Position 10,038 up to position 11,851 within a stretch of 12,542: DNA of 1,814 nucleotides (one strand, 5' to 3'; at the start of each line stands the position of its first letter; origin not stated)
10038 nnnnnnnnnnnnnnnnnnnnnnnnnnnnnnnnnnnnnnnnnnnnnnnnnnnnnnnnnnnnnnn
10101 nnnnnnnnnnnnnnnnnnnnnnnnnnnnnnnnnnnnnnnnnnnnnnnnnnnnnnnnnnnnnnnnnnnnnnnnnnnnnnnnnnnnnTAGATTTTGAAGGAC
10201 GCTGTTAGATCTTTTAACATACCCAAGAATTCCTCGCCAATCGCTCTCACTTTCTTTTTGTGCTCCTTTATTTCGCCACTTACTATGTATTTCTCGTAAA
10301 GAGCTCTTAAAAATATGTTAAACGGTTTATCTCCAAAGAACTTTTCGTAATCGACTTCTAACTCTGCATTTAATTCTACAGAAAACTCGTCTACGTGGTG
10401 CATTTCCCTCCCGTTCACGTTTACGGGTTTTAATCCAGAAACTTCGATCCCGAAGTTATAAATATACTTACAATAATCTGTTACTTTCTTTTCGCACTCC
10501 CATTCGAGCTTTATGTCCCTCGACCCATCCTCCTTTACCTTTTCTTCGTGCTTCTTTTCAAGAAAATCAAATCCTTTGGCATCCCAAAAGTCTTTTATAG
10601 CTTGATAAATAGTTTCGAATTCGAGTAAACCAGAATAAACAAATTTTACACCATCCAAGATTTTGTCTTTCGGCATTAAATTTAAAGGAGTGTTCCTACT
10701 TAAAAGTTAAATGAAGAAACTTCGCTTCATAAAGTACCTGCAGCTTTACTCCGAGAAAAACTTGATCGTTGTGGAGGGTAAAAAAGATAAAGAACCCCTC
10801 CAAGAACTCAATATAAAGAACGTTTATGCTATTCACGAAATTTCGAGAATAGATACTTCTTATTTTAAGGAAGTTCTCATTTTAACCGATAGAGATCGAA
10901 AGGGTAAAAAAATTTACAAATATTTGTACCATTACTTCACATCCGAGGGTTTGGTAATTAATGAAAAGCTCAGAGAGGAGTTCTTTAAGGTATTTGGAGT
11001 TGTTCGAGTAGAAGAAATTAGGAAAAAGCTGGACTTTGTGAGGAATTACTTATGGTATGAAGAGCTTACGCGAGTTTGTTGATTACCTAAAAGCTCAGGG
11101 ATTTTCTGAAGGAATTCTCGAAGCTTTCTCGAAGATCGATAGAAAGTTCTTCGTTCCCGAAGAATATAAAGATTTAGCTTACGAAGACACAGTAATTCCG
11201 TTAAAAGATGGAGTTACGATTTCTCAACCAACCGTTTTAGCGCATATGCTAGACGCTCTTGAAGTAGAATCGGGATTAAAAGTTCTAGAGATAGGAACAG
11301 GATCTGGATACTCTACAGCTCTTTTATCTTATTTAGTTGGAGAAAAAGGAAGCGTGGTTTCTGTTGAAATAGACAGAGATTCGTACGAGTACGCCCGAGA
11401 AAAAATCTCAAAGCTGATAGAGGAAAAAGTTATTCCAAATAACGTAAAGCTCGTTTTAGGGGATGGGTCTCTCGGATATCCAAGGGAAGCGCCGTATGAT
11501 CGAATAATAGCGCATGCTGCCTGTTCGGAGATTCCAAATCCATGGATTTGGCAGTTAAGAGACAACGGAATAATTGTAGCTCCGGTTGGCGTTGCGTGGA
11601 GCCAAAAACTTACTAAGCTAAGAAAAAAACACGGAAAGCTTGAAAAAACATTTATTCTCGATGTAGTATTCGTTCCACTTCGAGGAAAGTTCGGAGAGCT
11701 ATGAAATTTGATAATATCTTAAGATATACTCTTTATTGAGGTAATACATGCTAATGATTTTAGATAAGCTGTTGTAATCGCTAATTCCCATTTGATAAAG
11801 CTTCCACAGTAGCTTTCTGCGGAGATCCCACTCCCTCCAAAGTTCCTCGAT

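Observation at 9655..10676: Translationally coupled tandem pair of paralogous proteins of unknown function, back-to-back with a small Toprim gene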

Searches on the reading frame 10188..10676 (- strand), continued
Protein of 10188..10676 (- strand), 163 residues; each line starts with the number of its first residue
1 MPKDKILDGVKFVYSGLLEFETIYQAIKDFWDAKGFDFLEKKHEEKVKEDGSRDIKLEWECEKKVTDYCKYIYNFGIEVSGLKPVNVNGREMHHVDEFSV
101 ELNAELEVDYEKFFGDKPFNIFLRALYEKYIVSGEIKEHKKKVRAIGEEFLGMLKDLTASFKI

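Call 74: find_encoding_contigs(protein=P0111, flank=6000, max_places=2)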
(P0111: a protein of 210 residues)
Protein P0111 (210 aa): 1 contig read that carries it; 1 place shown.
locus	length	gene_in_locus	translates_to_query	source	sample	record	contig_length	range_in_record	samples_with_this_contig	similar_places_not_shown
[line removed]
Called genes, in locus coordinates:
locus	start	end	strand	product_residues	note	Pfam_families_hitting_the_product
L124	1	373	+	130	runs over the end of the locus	PF01850:PIN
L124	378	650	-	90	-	PF24434:DUF7557 (weak)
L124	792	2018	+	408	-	PF11614:FixG_C (faint)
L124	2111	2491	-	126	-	PF01850:PIN (faint)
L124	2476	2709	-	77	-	PF04014:MazE_antitoxin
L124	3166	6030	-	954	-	PF02463:SMC_N, PF13175:AAA_15, PF13304:AAA_21 (weak), PF13476:AAA_23, PF13304:AAA_21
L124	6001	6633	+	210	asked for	-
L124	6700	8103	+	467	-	-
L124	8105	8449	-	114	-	-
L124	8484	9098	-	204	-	-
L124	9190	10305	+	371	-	PF01171:ATP_bind_3 (weak), PF02540:NAD_synthase (weak), PF03054:tRNA_Me_trans, PF20259:tRNA_Me_trans_M, PF20258:tRNA_Me_trans_C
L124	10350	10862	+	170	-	-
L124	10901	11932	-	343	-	PF13310:Virulence_RhuM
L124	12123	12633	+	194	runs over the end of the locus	-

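Call 75: find_encoding_contigs(protein=P0072, flank=6000, max_places=1)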
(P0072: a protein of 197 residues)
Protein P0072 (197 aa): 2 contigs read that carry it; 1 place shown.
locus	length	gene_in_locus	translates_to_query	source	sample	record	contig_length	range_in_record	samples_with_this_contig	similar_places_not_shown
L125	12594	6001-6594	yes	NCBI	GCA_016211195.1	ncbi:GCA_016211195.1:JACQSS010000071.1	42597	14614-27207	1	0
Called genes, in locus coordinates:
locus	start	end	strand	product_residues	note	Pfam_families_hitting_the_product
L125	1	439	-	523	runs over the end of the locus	-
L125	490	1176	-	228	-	PF00730:HhH-GPD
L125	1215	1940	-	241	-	-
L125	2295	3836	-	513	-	-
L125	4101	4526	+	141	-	-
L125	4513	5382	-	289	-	-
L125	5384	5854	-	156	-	-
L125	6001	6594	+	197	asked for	-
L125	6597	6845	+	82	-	-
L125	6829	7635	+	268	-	PF01351:RNase_HII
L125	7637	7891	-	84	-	-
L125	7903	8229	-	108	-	-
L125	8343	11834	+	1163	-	PF02463:SMC_N, PF13476:AAA_23, PF06470:SMC_hinge, PF13304:AAA_21 (weak)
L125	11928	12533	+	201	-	PF01909:NTP_transf_2, PF18765:Polbeta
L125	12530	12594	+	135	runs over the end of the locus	-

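Call 76: find_encoding_contigs(protein=P0052, flank=6000, max_places=1)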
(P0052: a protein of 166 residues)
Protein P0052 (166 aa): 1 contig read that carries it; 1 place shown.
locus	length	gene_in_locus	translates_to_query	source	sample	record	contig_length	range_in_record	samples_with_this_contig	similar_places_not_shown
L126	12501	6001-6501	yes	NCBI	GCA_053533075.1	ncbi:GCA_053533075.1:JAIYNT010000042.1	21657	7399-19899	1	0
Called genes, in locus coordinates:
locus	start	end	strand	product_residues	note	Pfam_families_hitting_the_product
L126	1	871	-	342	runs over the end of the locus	PF01966:HD, PF13487:HD_5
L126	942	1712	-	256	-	-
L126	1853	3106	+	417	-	PF02661:Fic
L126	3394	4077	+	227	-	PF01209:Ubie_methyltran, PF13489:Methyltransf_23, PF13847:Methyltransf_31, PF08241:Methyltransf_11, PF08242:Methyltransf_12 (weak), PF13649:Methyltransf_25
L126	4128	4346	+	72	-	PF26688:RHH_12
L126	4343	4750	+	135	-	PF10130:PIN_2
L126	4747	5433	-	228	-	-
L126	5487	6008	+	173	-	-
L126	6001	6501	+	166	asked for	-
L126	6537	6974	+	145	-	-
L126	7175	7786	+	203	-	PF14528:LAGLIDADG_3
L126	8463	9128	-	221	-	PF00270:DEAD, PF04851:ResIII, PF22527:DEXQc_Suv3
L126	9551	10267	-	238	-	PF22090:Gins51_C (weak)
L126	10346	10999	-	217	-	-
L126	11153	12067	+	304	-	PF01544:CorA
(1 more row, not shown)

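Call 78: search_protein_families(library=padloc, proteins=[window:10188-10676:-], max_evalue=0.1)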
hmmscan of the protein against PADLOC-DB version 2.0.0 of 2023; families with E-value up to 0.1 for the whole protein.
window:10188-10676:- (163 aa): 0 families

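Call 79: search_protein_families(library=phrogs, proteins=[window:10188-10676:-], max_evalue=0.1)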
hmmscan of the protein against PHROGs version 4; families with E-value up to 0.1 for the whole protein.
window:10188-10676:- (163 aa): 0 families

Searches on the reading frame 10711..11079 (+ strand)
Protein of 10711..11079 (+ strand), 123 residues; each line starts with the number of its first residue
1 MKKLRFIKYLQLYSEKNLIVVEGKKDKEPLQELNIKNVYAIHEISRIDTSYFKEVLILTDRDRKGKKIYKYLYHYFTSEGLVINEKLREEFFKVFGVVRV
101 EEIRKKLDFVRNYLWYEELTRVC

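Call 4: search_protein_families(library=pfam, proteins=[window:10711-11079:+], max_evalue=1)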
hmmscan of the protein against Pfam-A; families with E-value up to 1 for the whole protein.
window:10711-11079:+ (123 aa): 5 families
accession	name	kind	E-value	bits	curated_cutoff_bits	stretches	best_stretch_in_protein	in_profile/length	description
PF01751.28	Toprim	-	6.6e-08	33.1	23.1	1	18-82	2-84/96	Toprim domain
PF13662.12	Toprim_4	-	5e-06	27.1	25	1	18-83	3-81/85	Toprim domain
PF13155.12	Toprim_2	-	0.069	14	22.1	1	49-82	39-72/88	Toprim-like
PF20978.2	Gta3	-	0.16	12.3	27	1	25-54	30-58/60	Glutamyl-tRNA amidotransferase complex subunit Gta3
PF13362.12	Toprim_3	-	0.21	12.5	27.2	1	44-81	38-72/95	Toprim domain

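Call 5: search_protein_families(library=ncbifam, proteins=[window:10711-11079:+], max_evalue=1)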
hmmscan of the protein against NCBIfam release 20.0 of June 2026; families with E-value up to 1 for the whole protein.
window:10711-11079:+ (123 aa): 8 families
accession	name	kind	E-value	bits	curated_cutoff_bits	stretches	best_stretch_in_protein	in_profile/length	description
NF003092.0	PRK04017.1-3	equivalog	1.2e-11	44.8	193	1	17-105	22-113/125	hypothetical protein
NF003094.0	PRK04017.1-5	equivalog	1.6e-10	41.2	124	1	3-110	10-123/128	hypothetical protein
NF003090.0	PRK04017.1-1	equivalog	2.9e-08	33.5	120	1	16-91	20-100/132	hypothetical protein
NF003091.0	PRK04017.1-2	equivalog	9.2e-07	28.7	129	1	10-91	28-116/151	hypothetical protein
NF003093.0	PRK04017.1-4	equivalog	1.7e-06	28.2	160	1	18-88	25-102/138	hypothetical protein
TIGR00334.1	5S_RNA_mat_M5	equivalog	6.3e-06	26.4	110.65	1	16-107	3-105/174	ribonuclease M5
NF003108.1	PRK04031.1-1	equivalog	0.017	14.4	300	1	15-73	163-225/419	DNA primase DnaG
TIGR04293.1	archaeo_artF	exception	0.045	13.8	150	1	4-59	11-64/166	archaeosortase family protein ArtF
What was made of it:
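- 10711..11082 (+): Small stand-alone Toprim protein (123 aa), RNase M5-like (arCOG01486 type). It is a frequent neighbour but not an obligatory one. NCBIfam PRK04017 and TIGR00334 score below their cut-offs (calls 4, 5).
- On RNase M5 (TIGR00334) / PRK04017 equivalogs (neighbour gene): 26.4 against 110.65, and 44.8 against 193 (call 5).
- Closest known: Archaeal small Toprim protein, arCOG01486 / PRK04017 / RNase M5-like. Same: The window protein at 10711-11082 passes the Pfam Toprim threshold and aligns with PRK04017 and RNase M5 models (calls 4, 5).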

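Call 78: search_protein_families(library=padloc, proteins=[window:10711-11079:+], max_evalue=0.1)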
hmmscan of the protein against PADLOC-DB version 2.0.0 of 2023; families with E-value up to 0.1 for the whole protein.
window:10711-11079:+ (123 aa): 0 families

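Call 79: search_protein_families(library=phrogs, proteins=[window:10711-11079:+], max_evalue=0.1)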
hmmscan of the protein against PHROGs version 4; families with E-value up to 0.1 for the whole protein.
window:10711-11079:+ (123 aa): 2 families
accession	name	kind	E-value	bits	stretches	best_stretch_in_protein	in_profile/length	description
phrog_18535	-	DNA, RNA and nucleotide metabolism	0.0078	17.4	1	18-95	3-95/126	primase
phrog_7229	-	DNA, RNA and nucleotide metabolism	0.013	16.3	1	31-78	11-62/172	DNA topoisomerase II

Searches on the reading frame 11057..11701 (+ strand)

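Call 4: search_protein_families(library=pfam, proteins=[window:11057-11701:+], max_evalue=1)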
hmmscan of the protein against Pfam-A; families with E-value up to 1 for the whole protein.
window:11057-11701:+ (215 aa): 19 families
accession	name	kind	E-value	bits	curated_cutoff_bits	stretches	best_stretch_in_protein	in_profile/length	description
PF01135.25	PCMT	-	1.5e-57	195.2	20.3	1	5-211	4-208/210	Protein-L-isoaspartate(D-aspartate) O-methyltransferase (PCMT)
PF13847.12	Methyltransf_31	-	5.6e-08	33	27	1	71-162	2-90/145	Methyltransferase domain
PF00398.26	RrnaAD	-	7.7e-07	28.9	24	1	57-119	15-74/263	Ribosomal RNA adenine dimethylase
PF13649.12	Methyltransf_25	-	2.9e-06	28.3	27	1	76-162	1-80/97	Methyltransferase domain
PF01596.23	Methyltransf_3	-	1.3e-05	25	22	1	68-120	40-92/204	O-methyltransferase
PF08704.16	GCD14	-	0.00019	21.6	26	1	62-120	30-88/247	tRNA methyltransferase complex GCD14 subunit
PF13578.12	Methyltransf_24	-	0.00055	21.2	26.3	1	77-137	1-57/105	Methyltransferase domain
PF01269.23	Fibrillarin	-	0.00095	18.8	27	1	62-107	61-106/227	Fibrillarin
PF02353.26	CMAS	-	0.0015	18.3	27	1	57-120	47-108/273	Mycolic acid cyclopropane synthetase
PF08241.18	Methyltransf_11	-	0.0021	19.1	21.2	1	77-162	1-76/95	Methyltransferase domain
PF01209.24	Ubie_methyltran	-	0.0022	17.8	20.1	1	67-135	42-105/233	ubiE/COQ5 methyltransferase family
PF08242.18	Methyltransf_12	-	0.0037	18.4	30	1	77-162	1-81/98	Methyltransferase domain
PF13679.12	Methyltransf_32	-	0.028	14.8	27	1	67-121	19-77/143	Methyltransferase domain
PF01189.24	Methyltr_RsmB-F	-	0.03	14.4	27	1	68-157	4-90/199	16S rRNA methyltransferase RsmB/F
PF08541.16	ACP_syn_III_C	-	0.06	13.9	26.6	1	54-88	50-84/90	3-Oxoacyl-[acyl-carrier-protein (ACP)] synthase III C terminal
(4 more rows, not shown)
